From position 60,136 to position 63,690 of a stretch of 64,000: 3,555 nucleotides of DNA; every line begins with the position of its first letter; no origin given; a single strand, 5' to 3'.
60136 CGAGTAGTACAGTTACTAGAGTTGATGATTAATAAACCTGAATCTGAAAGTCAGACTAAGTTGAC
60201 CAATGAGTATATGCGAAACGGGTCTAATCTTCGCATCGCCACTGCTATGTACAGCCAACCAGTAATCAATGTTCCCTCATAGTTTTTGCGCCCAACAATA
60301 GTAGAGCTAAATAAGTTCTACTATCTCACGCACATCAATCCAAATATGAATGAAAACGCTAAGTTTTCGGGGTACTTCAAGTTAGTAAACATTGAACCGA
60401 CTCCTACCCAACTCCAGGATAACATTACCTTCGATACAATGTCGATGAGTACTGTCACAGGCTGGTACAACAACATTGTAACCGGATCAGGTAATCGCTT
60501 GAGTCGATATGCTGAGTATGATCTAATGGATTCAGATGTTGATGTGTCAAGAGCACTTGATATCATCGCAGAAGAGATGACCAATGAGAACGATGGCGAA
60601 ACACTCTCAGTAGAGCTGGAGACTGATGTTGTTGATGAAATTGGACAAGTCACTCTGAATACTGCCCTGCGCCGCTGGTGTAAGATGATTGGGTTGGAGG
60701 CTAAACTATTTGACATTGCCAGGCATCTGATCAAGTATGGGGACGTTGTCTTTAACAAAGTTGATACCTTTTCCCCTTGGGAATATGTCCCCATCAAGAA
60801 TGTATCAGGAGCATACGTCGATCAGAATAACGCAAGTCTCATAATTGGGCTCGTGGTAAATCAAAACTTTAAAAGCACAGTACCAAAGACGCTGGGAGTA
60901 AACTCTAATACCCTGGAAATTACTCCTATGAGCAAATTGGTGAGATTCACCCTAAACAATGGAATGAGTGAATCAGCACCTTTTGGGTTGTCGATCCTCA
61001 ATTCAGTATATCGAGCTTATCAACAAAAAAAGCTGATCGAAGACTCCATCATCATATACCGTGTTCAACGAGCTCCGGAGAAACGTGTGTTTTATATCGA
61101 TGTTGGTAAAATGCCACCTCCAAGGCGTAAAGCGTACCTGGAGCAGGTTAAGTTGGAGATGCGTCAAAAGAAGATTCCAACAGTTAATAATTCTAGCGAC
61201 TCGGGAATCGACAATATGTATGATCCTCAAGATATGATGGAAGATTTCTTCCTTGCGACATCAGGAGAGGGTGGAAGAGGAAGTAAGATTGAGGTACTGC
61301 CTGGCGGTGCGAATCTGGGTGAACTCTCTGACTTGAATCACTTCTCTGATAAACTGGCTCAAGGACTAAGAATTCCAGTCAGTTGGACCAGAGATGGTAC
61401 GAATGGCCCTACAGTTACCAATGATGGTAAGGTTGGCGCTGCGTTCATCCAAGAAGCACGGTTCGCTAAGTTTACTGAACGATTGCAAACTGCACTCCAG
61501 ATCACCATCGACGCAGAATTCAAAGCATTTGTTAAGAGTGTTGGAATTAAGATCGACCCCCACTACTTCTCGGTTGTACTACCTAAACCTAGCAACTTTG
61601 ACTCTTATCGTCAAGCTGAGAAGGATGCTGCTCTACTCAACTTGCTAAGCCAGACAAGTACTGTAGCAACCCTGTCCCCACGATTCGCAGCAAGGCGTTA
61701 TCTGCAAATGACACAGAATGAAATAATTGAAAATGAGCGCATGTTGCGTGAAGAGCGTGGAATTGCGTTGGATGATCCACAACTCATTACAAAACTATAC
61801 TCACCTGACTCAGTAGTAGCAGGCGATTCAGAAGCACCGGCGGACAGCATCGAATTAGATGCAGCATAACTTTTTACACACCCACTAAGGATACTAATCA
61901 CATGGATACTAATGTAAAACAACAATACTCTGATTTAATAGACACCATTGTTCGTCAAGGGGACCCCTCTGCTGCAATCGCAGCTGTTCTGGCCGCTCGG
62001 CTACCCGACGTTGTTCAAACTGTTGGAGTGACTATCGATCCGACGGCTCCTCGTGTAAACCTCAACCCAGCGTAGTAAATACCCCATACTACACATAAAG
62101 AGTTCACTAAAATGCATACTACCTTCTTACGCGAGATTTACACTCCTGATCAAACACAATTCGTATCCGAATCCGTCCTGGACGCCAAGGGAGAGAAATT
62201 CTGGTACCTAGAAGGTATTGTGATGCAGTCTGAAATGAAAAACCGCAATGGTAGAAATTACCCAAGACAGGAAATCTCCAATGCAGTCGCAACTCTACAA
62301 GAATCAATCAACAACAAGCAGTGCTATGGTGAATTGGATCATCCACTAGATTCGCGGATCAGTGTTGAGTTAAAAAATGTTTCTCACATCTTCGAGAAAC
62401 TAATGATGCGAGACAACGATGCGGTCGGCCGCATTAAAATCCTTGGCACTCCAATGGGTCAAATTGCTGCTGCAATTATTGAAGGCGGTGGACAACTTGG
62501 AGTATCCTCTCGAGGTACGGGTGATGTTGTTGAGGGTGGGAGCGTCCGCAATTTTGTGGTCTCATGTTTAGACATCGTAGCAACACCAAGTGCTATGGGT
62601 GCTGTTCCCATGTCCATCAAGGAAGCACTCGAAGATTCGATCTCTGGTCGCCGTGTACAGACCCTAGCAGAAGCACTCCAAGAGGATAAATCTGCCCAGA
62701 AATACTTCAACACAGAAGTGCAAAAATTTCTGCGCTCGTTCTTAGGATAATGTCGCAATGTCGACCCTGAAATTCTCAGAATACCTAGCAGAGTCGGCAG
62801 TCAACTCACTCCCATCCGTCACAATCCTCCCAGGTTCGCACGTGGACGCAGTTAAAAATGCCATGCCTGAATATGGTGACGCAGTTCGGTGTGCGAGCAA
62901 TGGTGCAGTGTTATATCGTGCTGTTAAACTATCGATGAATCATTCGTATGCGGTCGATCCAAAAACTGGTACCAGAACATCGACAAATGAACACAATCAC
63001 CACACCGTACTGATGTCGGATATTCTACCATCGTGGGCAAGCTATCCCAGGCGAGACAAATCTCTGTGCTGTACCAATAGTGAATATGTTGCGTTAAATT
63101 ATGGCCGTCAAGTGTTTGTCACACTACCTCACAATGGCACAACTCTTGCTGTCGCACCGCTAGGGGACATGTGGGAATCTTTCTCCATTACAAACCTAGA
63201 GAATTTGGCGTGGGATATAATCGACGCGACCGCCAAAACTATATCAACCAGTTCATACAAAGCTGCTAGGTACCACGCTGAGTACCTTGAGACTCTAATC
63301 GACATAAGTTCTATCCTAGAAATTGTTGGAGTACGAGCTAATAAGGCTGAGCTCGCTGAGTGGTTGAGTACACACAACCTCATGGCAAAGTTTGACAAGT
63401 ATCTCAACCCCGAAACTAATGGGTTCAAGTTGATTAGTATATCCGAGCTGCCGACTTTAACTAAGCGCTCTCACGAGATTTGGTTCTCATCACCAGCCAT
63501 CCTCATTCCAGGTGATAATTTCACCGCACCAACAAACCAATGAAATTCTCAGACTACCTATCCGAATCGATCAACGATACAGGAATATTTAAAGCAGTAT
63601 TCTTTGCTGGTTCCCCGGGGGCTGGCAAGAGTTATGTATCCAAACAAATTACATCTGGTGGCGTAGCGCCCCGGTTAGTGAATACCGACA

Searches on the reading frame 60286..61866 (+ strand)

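Call 6: search_protein_families(library=pfam, proteins=[window:60286-61866:+], max_evalue=0.1)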
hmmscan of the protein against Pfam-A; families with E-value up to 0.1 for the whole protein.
window:60286-61866:+ (527 aa): 2 families
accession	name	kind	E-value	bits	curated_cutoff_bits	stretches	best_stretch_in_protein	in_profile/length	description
PF07230.16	Portal_T4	-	3e-76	257.3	22.9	1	73-490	3-433/433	Bacteriophage T4-like portal protein (Gp20)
PF04167.18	DUF402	-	0.058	14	23.9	0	54-89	22-54/68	Protein of unknown function (DUF402)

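Call 7: search_protein_families(library=phrogs, proteins=[window:60286-61866:+], max_evalue=0.01)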
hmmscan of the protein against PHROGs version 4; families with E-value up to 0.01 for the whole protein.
window:60286-61866:+ (527 aa): 2 families
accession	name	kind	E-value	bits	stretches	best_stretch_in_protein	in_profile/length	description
phrog_213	-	head and packaging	1.8e-80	272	1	49-492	37-499/528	portal protein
phrog_1497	-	head and packaging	0.00024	21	0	227-296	247-316/549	portal protein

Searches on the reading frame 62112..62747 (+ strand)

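Call 58: search_protein_families(library=phrogs, proteins=[window:62112-62747:+], max_evalue=1)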
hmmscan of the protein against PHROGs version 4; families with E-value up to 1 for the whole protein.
window:62112-62747:+ (212 aa): 4 families
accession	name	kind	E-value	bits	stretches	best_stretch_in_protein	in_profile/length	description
phrog_207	-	head and packaging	5e-49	168.6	1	7-207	17-217/519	head maturation protease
phrog_3014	-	head and packaging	4e-06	27.2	1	32-109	28-130/266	head maturation protease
phrog_22848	-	unknown function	0.0068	15.5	1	22-142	144-270/991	-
phrog_31489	-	head and packaging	0.024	15.6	1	33-75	32-76/91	head maturation protease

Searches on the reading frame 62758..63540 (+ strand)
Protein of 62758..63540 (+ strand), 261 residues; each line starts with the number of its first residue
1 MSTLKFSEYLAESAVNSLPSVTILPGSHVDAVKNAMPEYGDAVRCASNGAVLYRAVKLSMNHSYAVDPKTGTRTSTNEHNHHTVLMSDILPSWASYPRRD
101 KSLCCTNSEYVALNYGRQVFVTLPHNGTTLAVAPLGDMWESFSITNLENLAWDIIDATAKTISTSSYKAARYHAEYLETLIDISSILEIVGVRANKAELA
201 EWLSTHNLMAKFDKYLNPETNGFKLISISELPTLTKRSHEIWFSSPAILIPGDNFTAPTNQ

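Call 58: search_protein_families(library=phrogs, proteins=[window:62758-63540:+], max_evalue=1)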
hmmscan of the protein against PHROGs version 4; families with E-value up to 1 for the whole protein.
window:62758-63540:+ (261 aa): 3 families
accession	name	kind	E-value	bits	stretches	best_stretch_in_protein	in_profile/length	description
phrog_12810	-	unknown function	4.1e-24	85.8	1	47-256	35-247/788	-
phrog_101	-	transcription regulation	0.004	17.9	1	25-53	166-194/203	CII-like transcriptional activator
phrog_11975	-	unknown function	0.3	11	1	52-121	153-219/370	-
